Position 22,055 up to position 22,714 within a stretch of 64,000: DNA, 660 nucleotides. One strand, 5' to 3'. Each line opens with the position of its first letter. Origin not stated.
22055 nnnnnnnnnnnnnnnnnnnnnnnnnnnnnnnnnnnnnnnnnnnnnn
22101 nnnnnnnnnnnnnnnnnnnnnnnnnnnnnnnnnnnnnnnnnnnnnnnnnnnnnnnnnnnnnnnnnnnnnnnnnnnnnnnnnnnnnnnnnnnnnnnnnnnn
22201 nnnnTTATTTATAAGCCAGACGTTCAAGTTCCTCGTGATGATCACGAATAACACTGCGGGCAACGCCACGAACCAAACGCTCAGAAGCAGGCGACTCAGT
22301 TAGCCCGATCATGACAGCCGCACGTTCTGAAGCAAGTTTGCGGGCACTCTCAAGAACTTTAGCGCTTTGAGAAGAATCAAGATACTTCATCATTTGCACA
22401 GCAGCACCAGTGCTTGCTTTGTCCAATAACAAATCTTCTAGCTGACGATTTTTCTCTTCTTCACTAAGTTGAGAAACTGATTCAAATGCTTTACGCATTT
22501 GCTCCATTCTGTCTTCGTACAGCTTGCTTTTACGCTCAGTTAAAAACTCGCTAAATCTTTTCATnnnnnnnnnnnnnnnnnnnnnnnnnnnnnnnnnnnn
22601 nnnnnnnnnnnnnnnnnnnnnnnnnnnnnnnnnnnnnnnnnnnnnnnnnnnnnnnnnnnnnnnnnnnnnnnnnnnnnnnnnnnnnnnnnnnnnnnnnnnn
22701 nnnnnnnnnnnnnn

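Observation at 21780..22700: Doc/Fic-family toxin with a non-Phd upstream partner embedded between nrdB and thyX, with its own sigma70-like promoter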

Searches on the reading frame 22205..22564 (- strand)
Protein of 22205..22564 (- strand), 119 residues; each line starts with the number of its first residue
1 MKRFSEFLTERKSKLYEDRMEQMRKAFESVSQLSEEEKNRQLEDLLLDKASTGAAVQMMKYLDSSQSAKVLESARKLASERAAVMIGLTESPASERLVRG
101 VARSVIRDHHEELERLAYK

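Call 3: search_protein_families(library=pfam, proteins=[window:22205-22564:-], max_evalue=1)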
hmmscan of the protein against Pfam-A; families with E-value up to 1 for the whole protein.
window:22205-22564:- (119 aa): 4 families
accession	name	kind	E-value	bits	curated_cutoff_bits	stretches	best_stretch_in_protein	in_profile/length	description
PF19826.4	DUF6307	-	0.059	14.2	25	0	46-63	19-36/43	Family of unknown function (DUF6307)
PF11338.13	DUF3140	-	0.064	14.1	25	1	6-40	45-80/92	Protein of unknown function (DUF3140)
PF10083.14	DUF2321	-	0.11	12.6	24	1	18-77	82-144/157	Uncharacterized protein conserved in bacteria (DUF2321)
PF13864.11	Enkurin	-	0.28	12.1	23.6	1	6-58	5-57/92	Calmodulin-binding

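Call 4: search_protein_families(library=ncbifam, proteins=[window:22205-22564:-], max_evalue=1)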
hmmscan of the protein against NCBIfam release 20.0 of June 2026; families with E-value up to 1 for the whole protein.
window:22205-22564:- (119 aa): 1 family
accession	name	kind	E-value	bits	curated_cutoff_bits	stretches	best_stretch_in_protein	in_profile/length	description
NF047526.1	LIC_10421_fam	subfamily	0.0069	16.4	90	1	26-77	17-68/111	LIC_10421 family protein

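Call 5: search_protein_families(library=phrogs, proteins=[window:22205-22564:-], max_evalue=1)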
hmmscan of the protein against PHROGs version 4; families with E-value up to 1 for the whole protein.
window:22205-22564:- (119 aa): 3 families
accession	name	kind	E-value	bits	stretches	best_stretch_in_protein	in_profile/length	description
phrog_8906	-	unknown function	1.2e-33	117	1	1-119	1-120/120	-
phrog_13512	-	transcription regulation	0.19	12.5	1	4-68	113-176/178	transcriptional regulator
phrog_23444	-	head and packaging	0.21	12.7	1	11-60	15-61/126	terminase small subunit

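Call 7: search_protein_families(library=padloc, proteins=[window:22205-22564:-], max_evalue=1)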
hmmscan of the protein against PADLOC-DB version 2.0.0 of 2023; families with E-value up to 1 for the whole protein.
window:22205-22564:- (119 aa): 3 families
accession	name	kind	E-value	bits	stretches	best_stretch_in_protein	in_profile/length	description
PDLC00165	HamA1|HamA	-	0.00071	17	1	12-68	163-222/308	DUF1837 domain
PDLC00196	HamA2|HamA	-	0.0044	14.5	1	13-68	167-230/315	DUF1837 domain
PDLC00156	HamA1|HamA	-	0.012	13.2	1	13-49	149-186/298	DUF1837 domain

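Call 8: search_dna_similar(query=window:22205-22564:-, collection=phages, mode=protein, max_rows=40)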
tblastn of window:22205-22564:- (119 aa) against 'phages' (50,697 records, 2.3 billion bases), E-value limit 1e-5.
No match.

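Call 11: find_homologous_proteins(query=window:22205-22564:-)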
Query window:22205-22564:- (119 aa): 8 proteins with E <= 0.001 among 23 candidates.
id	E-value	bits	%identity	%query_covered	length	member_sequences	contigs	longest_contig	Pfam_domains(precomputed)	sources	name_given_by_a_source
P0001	5.5e-64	230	100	100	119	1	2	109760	-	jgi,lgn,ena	-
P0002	1.7e-51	190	82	100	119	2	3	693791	-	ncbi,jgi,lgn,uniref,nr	ncbi:hypothetical protein VXP84_01120 [Acinetobacter oleivorans]|uniref:hypothetical protein n=1 Tax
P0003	2.0e-44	168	76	100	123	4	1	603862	-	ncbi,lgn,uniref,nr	ncbi:hypothetical protein KTH05_04855 [Acinetobacter lactucae]|uniref:hypothetical protein n=1 Tax=A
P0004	7.8e-25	105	56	100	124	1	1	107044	-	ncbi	ncbi:hypothetical protein, partial [Acinetobacter baumannii]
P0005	8.1e-25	105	56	100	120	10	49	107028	-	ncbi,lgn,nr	ncbi:hypothetical protein ACT9VR_001412 [Acinetobacter baumannii]|nr:hypothetical protein [Acinetoba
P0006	1.8e-24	104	55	100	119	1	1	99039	-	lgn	-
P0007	3.1e-18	84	50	100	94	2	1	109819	-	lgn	-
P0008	4.4e-7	48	71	34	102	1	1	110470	-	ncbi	ncbi:hypothetical protein [Acinetobacter baumannii]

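Call 13: find_encoding_contigs(protein=window:22205-22564:-, flank=10000, max_places=4)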
Protein window:22205-22564:- (119 aa): 4 contigs read that carry it; 1 place shown.
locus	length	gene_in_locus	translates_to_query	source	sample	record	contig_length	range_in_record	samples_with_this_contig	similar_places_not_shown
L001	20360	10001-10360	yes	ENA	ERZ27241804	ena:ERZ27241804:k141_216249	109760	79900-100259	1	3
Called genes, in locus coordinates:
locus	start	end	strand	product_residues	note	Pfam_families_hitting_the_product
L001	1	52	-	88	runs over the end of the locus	-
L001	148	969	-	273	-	PF01145:Band_7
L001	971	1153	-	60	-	-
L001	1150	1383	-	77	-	-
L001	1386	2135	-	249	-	-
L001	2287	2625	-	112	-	-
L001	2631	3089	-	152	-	-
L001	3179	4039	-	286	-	-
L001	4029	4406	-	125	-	-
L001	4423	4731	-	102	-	-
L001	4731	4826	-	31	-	-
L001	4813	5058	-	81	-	-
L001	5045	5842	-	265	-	-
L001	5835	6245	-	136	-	-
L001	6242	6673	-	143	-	-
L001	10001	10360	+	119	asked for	-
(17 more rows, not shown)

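Call 23: find_encoding_contigs(protein=P0002, flank=10000, max_places=3)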
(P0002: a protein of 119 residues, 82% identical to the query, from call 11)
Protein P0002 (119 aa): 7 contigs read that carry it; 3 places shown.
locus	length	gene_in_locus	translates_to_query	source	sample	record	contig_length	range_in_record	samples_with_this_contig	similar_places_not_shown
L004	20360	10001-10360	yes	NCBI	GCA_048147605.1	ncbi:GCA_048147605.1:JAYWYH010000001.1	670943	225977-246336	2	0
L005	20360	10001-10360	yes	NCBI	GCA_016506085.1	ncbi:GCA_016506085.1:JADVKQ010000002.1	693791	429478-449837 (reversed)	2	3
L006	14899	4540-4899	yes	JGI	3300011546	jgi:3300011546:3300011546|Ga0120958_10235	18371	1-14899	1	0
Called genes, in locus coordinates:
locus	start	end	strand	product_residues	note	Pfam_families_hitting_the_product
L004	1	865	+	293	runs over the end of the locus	PF00126:HTH_1, PF03466:LysR_substrate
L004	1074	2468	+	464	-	PF00375:SDF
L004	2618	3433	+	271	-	PF02567:PhzC-PhzF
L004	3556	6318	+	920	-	PF00675:Peptidase_M16, PF05193:Peptidase_M16_C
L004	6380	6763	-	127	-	PF11342:DUF3144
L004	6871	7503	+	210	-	-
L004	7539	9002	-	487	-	PF01928:CYTH, PF05235:CHAD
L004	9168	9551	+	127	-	PF06127:Mpo1-like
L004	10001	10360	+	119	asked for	-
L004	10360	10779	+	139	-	PF02661:Fic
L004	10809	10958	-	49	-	-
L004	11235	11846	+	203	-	PF02581:TMP-TENI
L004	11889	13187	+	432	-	PF00202:Aminotran_3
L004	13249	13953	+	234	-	-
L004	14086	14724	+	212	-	PF00849:PseudoU_synth_2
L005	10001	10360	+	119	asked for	-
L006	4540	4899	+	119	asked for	-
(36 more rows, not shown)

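Call 24: find_encoding_contigs(protein=P0008, flank=6000, max_places=2)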
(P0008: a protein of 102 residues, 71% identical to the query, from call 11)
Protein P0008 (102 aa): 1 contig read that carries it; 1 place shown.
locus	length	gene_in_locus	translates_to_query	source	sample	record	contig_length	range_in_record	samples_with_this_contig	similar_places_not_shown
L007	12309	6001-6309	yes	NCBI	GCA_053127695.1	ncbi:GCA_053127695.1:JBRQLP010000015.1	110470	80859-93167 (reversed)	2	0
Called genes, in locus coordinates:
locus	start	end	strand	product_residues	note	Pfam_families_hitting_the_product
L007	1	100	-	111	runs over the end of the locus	-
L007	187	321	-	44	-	-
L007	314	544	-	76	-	-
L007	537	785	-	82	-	-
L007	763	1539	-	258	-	PF26207:Phage_phiTE_015 (weak)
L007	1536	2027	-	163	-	-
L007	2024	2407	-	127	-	-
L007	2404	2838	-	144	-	-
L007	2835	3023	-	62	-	-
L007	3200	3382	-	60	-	-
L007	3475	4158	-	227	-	-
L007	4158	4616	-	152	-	PF00692:dUTPase, PF22769:DCD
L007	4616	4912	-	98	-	-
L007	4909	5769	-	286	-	PF02511:Thy1 (faint)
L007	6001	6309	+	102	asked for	-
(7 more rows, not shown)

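Call 25: find_encoding_contigs(protein=P0007, flank=6000, max_places=2)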
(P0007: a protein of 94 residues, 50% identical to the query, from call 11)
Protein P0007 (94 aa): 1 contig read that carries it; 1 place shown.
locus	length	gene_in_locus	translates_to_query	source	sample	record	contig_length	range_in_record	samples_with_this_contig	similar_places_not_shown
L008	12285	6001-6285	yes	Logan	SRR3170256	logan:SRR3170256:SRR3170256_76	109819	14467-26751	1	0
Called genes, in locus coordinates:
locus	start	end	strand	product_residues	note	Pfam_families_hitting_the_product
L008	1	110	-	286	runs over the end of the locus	-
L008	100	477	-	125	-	-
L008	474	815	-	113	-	PF24203:Phage_ProQ_C_like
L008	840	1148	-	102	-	-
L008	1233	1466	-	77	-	-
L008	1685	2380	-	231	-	-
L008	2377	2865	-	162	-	-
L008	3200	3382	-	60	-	-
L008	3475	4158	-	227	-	-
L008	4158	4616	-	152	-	PF00692:dUTPase, PF22769:DCD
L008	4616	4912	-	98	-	-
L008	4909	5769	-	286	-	PF02511:Thy1 (faint)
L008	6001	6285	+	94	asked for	-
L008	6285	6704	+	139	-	PF02661:Fic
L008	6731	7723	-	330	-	PF00268:Ribonuc_red_sm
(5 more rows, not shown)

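Call 29: find_related_loci(query=A1, collection=genome_contigs, flank=6000)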
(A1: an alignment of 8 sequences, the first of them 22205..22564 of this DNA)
Query A1 (119 aa) in genome_contigs; peptide patterns used: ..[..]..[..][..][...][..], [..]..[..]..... (x = any residue, [..] = any of these).
57 stretches matched a pattern, but none encodes a relative of the query by tblastn (E <= 1e-3).

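Call 30: find_related_loci(query=A1, collection=viral_contigs, flank=6000)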
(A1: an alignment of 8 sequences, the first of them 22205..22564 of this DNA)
Query A1 (119 aa) in viral_contigs; peptide patterns used: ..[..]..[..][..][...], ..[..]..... (x = any residue, [..] = any of these).
174 stretches matched a pattern; 5 encode a relative of the query (tblastn E <= 1e-3); 5 distinct loci.
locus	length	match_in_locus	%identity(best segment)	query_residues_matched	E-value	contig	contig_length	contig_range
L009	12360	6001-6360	56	1-119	8e-34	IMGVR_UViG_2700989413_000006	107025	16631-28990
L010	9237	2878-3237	56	1-119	8e-34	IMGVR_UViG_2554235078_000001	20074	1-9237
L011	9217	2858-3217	56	1-119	8e-34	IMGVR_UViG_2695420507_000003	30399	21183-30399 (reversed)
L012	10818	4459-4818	56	1-119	8e-34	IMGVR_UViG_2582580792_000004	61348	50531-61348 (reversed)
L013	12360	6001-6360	56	1-119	8e-34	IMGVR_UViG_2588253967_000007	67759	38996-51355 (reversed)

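Call 32: search_solved_structures(query=A1, max_evalue=10, show_alignments=3)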
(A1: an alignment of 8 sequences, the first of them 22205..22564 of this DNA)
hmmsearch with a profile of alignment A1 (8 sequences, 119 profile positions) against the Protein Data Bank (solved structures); distinct sequences matched with E-value up to 10: 3.
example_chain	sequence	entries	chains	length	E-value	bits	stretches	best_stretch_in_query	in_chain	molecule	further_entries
9xxw_A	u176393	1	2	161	0.17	15.7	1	2-51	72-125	predicted anti-CRISPR, ACZ01644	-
8ouw_2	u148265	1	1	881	1.5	12.7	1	3-80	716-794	DNA replication licensing factor MCM2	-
9jix_A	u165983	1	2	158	2.1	12.2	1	22-99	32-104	De Novo Designed ATPase, PL2x4_2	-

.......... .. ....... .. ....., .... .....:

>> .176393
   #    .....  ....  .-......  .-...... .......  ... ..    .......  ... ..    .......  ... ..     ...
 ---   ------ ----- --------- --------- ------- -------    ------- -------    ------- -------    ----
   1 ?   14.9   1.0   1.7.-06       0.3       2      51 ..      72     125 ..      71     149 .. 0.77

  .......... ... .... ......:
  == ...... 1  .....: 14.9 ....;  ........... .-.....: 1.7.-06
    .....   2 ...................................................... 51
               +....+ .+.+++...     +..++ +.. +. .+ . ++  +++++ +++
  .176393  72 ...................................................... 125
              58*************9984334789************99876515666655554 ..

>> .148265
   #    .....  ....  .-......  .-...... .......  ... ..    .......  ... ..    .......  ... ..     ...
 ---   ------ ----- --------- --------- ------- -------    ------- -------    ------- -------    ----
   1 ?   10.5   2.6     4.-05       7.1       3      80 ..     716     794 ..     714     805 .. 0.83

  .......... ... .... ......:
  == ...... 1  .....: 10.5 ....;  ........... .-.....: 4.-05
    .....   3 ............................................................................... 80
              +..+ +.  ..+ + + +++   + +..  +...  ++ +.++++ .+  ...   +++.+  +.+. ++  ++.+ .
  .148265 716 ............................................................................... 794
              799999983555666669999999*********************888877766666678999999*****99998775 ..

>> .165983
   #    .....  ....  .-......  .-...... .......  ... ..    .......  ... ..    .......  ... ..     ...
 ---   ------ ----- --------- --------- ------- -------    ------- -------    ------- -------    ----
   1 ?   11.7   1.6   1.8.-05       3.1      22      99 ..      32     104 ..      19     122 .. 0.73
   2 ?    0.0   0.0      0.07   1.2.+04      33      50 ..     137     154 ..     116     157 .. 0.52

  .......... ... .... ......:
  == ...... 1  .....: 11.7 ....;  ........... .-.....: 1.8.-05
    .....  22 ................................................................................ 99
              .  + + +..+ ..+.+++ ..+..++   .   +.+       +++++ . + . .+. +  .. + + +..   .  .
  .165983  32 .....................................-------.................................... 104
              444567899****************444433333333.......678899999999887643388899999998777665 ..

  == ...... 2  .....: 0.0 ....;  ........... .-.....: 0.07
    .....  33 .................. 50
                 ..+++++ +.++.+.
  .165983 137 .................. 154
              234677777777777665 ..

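Call 41: predict_structure(alignment_id=A1)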
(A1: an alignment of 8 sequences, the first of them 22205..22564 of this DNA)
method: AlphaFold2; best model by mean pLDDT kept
length: 119 residues; sequences in the alignment: 8
mean_pLDDT: 64.4   pTM: 0.24
mean pLDDT of the five models: 64.4, 62.6, 61.3, 60.0, 55.5
residues with pLDDT >= 90: 0; 70-90: 40; 50-70: 76; < 50: 3
segments of 3 or more residues with pLDDT < 50: none
pLDDT, mean of each block of 10 residues (from residue 1): 69 71 64 60 58 55 56 60 55 72 80 74
secondary structure, 60 per line:
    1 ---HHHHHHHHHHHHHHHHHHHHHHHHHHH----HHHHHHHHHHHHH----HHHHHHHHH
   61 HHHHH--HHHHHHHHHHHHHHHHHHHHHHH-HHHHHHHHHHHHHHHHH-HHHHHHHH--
elements in order: H4-30 H35-47 H52-65 H68-90 H92-108 H110-117

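Call 42: search_protein_representatives(alignment_id=A1)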
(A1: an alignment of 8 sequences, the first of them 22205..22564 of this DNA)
Query: 8 sequences, 119 profile positions. Proteins with E-value up to 0.001 (for the whole library): 4; up to 1e-10: 3; up to 1e-30: 2. The best 4 are listed.
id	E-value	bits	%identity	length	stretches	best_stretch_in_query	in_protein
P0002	1.1e-55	203.6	-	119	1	1-119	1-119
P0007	1.1e-32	129.3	-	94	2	80-119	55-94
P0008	5.3e-30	120.7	-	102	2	75-119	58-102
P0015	3.2e-04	37.5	-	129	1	83-119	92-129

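Call 45: find_encoding_contigs(protein=P0015, flank=5000, max_places=4)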
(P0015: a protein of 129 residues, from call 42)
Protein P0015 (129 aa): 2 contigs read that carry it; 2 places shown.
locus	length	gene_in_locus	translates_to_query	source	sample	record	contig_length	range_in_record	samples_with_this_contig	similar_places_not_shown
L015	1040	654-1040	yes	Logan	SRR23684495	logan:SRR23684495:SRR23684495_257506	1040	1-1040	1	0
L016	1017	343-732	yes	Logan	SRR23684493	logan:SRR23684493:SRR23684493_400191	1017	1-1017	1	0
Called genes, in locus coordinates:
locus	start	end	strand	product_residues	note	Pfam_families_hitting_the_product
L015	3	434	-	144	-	?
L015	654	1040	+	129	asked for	?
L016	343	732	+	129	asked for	-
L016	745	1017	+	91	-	?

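Call 57: search_dna_similar(query=window:22205-22564:-, collection=plasmids, mode=protein, max_rows=40, rows=spread, max_evalue=0.001)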
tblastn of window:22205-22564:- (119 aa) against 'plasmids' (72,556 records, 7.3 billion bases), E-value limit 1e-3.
Records with a match: 27; places in all: 27; records where one place covers at least 80% of the query: 27.
Best place of each record, by identity: <60% 27.
By first word of the organism name: Acinetobacter 27.
By predicted mobility (MOB-suite, as given by PLSDB): non-mobilizable 27.
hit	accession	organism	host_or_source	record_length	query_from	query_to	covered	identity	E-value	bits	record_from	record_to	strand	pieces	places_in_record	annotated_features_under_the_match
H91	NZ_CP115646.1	Acinetobacter baumannii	Homo sapiens,skin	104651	1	119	100%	55.8%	1e-28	115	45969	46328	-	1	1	hypothetical protein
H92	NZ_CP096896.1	Acinetobacter baumannii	Homo sapiens,respiratory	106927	1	119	100%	55.8%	1e-28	115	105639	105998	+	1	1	hypothetical protein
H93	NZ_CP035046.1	Acinetobacter baumannii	Homo sapiens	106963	1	119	100%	55.8%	1e-28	115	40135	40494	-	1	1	hypothetical protein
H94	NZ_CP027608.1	Acinetobacter baumannii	-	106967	1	119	100%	55.8%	1e-28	115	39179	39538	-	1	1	hypothetical protein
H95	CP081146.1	Acinetobacter baumannii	Homo sapiens,respiratory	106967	1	119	100%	55.8%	1e-28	115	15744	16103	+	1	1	hypothetical protein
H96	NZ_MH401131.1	Acinetobacter baumannii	-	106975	1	119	100%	55.8%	1e-28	115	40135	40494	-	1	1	hypothetical protein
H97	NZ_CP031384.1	Acinetobacter baumannii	Homo sapiens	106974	1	119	100%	55.8%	1e-28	115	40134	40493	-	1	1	hypothetical protein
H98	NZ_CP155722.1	Acinetobacter baumannii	Homo sapiens,skin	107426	1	119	100%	55.8%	1e-28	115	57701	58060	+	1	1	hypothetical protein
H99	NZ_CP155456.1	Acinetobacter baumannii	Homo sapiens,Tracheal Aspirate/Wash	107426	1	119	100%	55.8%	1e-28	115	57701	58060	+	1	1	hypothetical protein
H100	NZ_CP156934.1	Acinetobacter baumannii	Homo sapiens,sputum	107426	1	119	100%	55.8%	1e-28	115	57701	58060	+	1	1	hypothetical protein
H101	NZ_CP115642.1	Acinetobacter baumannii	Homo sapiens,sputum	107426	1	119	100%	55.8%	1e-28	115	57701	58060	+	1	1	hypothetical protein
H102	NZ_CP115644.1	Acinetobacter baumannii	Homo sapiens,sputum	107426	1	119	100%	55.8%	1e-28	115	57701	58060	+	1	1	hypothetical protein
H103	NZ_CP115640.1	Acinetobacter baumannii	Homo sapiens,sputum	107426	1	119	100%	55.8%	1e-28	115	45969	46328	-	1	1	hypothetical protein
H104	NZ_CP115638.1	Acinetobacter baumannii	Homo sapiens,sputum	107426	1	119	100%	55.8%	1e-28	115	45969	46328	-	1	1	hypothetical protein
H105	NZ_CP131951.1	Acinetobacter baumannii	Homo sapiens,Wound/Abscess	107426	1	119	100%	55.8%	1e-28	115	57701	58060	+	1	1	hypothetical protein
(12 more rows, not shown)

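Call 65: search_protein_families(library=ncbifam, proteins=[P0015], max_evalue=0.01)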
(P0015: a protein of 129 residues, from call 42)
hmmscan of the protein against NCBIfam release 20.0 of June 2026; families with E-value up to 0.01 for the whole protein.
P0015 (129 aa): 0 families

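Call 75: fold_search(model_id=the predicted structure, library=pdb)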
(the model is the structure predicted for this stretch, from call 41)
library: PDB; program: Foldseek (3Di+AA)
matches with E <= 10: 6; with E <= 0.001: 0
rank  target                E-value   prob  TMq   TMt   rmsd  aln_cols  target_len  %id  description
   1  5nlg                  6.5e+00  0.10  0.37  0.17   2.7        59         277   17  RRP5 C-terminal domain (released 2018-08-29)
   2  6mmu_C                7.0e+00  0.02  0.17  0.04   9.9        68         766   20  Triheteromeric NMDA receptor GluN1/GluN2A/GluN2A* in the '2-Knuckle-Asymmetric' conformation, in complex with glycine  (released 2018-11-28)
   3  6lea_A                8.2e+00  0.05  0.26  0.28   7.2        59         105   19  Structure of FliS chaperone in complex with flagellin and HP1076 (released 2020-05-13)
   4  3itf_A                8.2e+00  0.03  0.27  0.29  15.6        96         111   16  Structural basis for the inhibitory function of the CPXP adaptor protein (released 2011-01-26)
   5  2nwx_C                8.8e+00  0.01  0.20  0.08  10.6        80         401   25  Crystal structure of GltPh in complex with L-aspartate and sodium ions (released 2007-02-27)
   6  5n1x_D                9.6e+00  0.04  0.22  0.22   7.1        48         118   21  Crystal structure of the BCL6 BTB domain in complex with pyrazolo-pyrimidine ligand (released 2017-05-17)

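Call 95: find_encoding_contigs(protein=P0003, flank=4000, max_places=3)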
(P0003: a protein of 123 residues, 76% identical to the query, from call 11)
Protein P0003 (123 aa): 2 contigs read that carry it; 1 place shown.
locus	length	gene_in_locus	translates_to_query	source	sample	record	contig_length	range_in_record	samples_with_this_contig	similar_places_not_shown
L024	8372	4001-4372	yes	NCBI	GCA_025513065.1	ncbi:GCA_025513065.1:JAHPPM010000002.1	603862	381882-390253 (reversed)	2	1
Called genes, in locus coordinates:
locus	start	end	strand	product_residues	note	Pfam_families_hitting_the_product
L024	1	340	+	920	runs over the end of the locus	PF00675:Peptidase_M16, PF05193:Peptidase_M16_C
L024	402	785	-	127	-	PF11342:DUF3144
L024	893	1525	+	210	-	-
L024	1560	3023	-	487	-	PF01928:CYTH, PF05235:CHAD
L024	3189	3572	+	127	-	PF06127:Mpo1-like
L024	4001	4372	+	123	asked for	-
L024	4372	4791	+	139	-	PF02661:Fic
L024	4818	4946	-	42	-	-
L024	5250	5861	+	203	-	PF02581:TMP-TENI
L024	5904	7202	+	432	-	PF00202:Aminotran_3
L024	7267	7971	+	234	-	-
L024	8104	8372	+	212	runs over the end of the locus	PF00849:PseudoU_synth_2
